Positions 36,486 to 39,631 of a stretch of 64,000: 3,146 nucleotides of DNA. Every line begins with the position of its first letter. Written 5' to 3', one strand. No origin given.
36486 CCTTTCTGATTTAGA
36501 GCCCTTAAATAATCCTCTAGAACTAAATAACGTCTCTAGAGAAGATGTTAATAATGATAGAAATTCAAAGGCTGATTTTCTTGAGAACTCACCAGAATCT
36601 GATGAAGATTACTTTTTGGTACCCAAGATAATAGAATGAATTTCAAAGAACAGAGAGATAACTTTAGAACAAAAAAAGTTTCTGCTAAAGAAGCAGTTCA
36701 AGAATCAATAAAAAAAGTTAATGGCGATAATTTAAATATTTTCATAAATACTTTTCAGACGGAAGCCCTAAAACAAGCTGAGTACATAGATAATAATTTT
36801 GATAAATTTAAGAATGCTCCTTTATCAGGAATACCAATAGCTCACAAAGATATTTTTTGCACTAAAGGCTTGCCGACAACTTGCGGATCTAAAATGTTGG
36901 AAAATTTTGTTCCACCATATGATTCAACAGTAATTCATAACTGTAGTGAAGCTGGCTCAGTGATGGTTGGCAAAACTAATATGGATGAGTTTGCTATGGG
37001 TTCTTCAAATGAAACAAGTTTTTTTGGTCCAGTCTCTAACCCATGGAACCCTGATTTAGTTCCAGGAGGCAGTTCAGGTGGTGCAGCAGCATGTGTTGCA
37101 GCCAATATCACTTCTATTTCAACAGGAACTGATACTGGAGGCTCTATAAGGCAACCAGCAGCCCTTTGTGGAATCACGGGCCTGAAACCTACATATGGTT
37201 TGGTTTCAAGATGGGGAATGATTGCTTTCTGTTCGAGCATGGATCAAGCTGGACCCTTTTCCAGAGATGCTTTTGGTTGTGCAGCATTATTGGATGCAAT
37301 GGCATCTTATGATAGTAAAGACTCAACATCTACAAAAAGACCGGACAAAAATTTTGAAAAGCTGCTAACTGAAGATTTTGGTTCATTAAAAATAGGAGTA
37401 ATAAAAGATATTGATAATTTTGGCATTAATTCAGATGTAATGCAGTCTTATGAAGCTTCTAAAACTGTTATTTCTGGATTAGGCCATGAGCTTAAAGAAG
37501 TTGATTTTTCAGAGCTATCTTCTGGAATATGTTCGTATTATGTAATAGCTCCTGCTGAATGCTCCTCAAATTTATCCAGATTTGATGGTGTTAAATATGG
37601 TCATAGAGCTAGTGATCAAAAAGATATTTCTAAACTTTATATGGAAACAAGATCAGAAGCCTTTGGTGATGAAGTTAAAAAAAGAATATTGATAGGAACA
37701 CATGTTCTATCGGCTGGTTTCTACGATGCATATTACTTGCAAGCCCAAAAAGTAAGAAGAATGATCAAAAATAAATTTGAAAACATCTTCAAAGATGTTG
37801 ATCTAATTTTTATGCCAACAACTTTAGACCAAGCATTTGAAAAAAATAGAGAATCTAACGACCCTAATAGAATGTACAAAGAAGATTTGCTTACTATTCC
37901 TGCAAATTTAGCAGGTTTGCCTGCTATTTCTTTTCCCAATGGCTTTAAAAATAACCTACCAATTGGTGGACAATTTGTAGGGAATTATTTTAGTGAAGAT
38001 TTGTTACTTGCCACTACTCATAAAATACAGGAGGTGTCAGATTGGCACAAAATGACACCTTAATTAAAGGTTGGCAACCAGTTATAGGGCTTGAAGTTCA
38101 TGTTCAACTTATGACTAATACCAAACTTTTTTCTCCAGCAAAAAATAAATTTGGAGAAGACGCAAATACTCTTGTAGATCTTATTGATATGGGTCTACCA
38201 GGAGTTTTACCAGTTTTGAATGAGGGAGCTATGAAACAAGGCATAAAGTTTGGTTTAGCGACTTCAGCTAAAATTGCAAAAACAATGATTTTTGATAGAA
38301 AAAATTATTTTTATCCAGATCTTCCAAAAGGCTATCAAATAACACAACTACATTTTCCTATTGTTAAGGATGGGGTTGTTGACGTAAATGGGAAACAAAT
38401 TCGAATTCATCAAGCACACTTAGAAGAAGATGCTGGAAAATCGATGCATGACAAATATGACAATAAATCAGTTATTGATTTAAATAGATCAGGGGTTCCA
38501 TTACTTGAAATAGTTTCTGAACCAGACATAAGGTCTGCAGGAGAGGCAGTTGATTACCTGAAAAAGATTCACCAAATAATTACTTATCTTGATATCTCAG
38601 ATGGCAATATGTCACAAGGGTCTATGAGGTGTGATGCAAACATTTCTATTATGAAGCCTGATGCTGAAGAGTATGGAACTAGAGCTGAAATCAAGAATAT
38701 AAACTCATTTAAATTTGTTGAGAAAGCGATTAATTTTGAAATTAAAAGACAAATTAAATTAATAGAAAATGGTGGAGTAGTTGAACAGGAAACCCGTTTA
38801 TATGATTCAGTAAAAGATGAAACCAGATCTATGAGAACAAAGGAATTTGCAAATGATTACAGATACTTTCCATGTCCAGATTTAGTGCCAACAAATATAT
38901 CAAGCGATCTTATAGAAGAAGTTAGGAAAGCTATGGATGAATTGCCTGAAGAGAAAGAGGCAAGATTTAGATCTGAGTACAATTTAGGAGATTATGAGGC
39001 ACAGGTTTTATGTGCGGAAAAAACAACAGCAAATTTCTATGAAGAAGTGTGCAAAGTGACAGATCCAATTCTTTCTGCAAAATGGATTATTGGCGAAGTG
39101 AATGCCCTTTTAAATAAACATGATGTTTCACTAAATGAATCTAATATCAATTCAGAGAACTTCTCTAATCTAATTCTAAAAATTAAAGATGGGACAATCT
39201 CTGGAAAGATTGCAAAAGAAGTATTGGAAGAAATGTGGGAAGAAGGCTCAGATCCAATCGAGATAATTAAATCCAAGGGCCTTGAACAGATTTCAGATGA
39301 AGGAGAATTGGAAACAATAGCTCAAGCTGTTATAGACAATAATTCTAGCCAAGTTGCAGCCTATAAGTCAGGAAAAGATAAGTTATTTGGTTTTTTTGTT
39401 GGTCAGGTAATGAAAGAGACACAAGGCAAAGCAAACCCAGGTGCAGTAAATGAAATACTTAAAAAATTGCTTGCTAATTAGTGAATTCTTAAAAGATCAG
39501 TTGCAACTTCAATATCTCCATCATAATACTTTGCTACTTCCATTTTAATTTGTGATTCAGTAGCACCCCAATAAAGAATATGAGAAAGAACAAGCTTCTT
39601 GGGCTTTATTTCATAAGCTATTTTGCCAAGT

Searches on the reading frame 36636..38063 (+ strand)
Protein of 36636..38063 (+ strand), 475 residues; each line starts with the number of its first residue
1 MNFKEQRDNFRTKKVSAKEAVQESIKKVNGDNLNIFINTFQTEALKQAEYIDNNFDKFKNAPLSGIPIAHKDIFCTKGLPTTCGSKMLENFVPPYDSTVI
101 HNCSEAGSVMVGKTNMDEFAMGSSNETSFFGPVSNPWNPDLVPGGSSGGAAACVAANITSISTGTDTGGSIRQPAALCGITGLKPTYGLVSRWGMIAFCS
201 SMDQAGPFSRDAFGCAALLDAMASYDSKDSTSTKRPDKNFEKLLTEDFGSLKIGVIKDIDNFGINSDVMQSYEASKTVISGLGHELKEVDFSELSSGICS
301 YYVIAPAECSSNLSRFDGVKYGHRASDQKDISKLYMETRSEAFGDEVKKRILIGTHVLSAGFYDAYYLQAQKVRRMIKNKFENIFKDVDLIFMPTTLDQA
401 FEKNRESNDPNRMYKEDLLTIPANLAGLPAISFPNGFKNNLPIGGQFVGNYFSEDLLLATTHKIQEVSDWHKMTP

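Call 68: search_protein_families(library=ncbifam, proteins=[window:36636-38063:+], max_evalue=1e-10)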
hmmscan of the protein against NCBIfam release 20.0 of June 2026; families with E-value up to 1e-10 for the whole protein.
window:36636-38063:+ (475 aa): 26 families (the best 25 are shown)
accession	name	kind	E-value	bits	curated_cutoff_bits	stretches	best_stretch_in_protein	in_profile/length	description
TIGR00132.1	gatA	equivalog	9e-170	565.4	481.1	1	9-467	4-463/466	Asp-tRNA(Asn)/Glu-tRNA(Gln) amidotransferase subunit GatA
NF006631.0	PRK09201.1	equivalog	3.9e-79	266.5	461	1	7-465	13-452/466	AtzE family amidohydrolase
NF005565.0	PRK07235.1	subfamily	6.2e-77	259.4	545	1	42-472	67-505/506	amidase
NF005517.0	PRK07139.1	equivalog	1.2e-75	255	546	1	51-444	26-409/439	amidase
TIGR02715.1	amido_AtzE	subfamily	5.8e-75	252.9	425.75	1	8-466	7-446/452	AtzE family amidohydrolase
NF005688.0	PRK07488.1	equivalog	8e-72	242.6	532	1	4-467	14-465/474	indoleacetamide hydrolase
NF004815.0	PRK06169.1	equivalog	4.7e-70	236.4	506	2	8-291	17-303/471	amidase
NF005687.0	PRK07487.1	subfamily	3.8e-68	230.4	428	2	8-305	15-313/468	amidase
NF005686.0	PRK07486.1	subfamily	3.5e-62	210.7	465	1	8-289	21-308/486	amidase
NF006043.0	PRK08186.1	subfamily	9.8e-61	205.9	487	1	4-295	10-297/600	allophanate hydrolase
NF005450.0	PRK07042.1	equivalog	1.8e-59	201.4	458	1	7-467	13-451/464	amidase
NF004816.0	PRK06170.1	equivalog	7e-58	196.5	503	1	5-459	16-473/493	amidase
NF004717.0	PRK06061.1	equivalog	2e-56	191.7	498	1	5-290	21-309/483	amidase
TIGR02713.1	allophanate_hyd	equivalog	6.9e-56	189.9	511.05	1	34-470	2-415/563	allophanate hydrolase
NF006169.0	PRK08310.1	equivalog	7.2e-56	190.2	391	2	52-232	15-197/395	amidase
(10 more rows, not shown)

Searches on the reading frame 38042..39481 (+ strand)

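Call 68: search_protein_families(library=ncbifam, proteins=[window:38042-39481:+], max_evalue=1e-10)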
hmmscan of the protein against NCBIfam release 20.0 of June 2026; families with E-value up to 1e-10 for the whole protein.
window:38042-39481:+ (479 aa): 9 families
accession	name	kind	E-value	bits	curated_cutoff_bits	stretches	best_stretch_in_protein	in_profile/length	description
NF004014.0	PRK05477.1-4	equivalog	4.4e-209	695.1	414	1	10-477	2-474/475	Asp-tRNA(Asn)/Glu-tRNA(Gln) amidotransferase subunit GatB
NF004015.0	PRK05477.1-5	equivalog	4.5e-195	648.9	628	1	9-477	13-486/488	Asp-tRNA(Asn)/Glu-tRNA(Gln) amidotransferase subunit GatB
NF004012.0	PRK05477.1-2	equivalog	2.8e-190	633.2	338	1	11-478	4-479/481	Asp-tRNA(Asn)/Glu-tRNA(Gln) amidotransferase subunit GatB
TIGR00133.1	gatB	equivalog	1.5e-171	571.2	314.8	1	13-477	6-480/481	Asp-tRNA(Asn)/Glu-tRNA(Gln) amidotransferase subunit GatB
NF004011.1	PRK05477.1-1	equivalog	2.2e-167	557.6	680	1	12-477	4-473/475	Asp-tRNA(Asn)/Glu-tRNA(Gln) amidotransferase subunit GatB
NF004013.0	PRK05477.1-3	equivalog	1.1e-137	459.6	653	1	5-475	11-497/501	Asp-tRNA(Asn)/Glu-tRNA(Gln) amidotransferase subunit GatB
NF003107.0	PRK04028.1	equivalog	5.4e-51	173.7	456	2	247-477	403-624/630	Glu-tRNA(Gln) amidotransferase subunit GatE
TIGR00134.1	gatE_arch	equivalog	1.1e-42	146.2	319.55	2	269-477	416-618/622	Glu-tRNA(Gln) amidotransferase subunit GatE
NF011291.0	PRK14703.1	equivalog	6.3e-41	140.4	681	1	293-478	587-768/769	glutamine--tRNA ligase/YqeY domain fusion protein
